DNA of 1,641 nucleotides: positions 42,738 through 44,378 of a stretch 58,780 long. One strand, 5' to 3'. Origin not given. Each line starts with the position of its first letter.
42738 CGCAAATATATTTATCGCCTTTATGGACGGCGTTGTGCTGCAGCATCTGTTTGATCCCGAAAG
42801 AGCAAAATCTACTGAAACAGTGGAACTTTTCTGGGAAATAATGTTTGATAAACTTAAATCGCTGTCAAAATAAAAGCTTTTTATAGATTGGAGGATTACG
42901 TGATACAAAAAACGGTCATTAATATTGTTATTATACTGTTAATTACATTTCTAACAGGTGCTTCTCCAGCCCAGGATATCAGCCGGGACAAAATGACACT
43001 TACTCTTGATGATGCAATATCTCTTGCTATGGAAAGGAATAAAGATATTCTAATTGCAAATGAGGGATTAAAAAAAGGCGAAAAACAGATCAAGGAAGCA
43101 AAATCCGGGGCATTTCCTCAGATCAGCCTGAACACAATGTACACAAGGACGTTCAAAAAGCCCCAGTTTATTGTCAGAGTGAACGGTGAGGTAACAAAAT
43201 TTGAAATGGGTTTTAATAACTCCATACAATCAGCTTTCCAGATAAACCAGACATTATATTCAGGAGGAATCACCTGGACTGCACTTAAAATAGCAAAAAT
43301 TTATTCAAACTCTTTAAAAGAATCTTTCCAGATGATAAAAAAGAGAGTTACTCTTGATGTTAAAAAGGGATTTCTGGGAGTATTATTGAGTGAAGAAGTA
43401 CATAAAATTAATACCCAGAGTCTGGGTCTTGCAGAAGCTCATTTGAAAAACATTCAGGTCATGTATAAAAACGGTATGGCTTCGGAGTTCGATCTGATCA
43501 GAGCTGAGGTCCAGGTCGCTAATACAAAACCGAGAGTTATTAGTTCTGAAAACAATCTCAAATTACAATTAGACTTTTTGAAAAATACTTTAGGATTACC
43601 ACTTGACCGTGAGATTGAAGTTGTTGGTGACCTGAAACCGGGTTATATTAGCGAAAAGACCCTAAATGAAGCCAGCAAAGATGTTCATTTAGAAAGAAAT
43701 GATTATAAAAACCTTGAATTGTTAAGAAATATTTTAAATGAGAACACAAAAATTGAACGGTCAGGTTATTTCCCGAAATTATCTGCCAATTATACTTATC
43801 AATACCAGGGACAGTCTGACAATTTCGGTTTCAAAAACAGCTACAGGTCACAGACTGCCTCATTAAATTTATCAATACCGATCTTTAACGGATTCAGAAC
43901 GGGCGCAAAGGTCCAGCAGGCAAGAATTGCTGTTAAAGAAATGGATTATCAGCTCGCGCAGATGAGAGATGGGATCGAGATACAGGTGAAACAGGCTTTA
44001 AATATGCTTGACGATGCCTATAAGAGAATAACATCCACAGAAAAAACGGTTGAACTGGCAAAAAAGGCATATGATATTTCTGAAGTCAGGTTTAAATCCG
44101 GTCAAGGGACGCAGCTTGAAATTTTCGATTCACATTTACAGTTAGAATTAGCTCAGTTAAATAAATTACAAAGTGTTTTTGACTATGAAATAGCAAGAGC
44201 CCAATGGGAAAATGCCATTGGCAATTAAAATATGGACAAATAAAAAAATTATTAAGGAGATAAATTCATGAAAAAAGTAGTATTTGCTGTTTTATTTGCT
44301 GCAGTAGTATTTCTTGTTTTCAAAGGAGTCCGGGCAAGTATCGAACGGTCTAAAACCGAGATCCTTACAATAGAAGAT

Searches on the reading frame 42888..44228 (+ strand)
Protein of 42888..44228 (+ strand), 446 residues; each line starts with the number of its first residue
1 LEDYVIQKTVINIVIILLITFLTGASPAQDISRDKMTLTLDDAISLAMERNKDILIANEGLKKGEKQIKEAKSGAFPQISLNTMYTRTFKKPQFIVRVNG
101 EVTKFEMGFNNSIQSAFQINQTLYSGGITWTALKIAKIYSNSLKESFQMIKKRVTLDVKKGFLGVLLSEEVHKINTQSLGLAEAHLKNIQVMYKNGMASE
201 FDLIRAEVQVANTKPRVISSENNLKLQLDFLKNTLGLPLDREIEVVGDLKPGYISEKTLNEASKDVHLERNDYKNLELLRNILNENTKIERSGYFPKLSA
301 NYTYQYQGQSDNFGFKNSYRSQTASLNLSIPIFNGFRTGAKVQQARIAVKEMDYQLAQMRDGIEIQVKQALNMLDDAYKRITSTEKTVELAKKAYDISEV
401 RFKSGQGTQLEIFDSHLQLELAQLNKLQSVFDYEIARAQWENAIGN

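Call 86: search_protein_families(library=pfam, proteins=[window:42888-44228:+], max_evalue=0.00001)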
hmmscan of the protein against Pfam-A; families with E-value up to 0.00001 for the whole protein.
window:42888-44228:+ (446 aa): 1 family
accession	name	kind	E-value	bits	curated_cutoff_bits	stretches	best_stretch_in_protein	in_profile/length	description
PF02321.23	OEP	-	7.3e-61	205.7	22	2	261-445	3-187/187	Outer membrane efflux protein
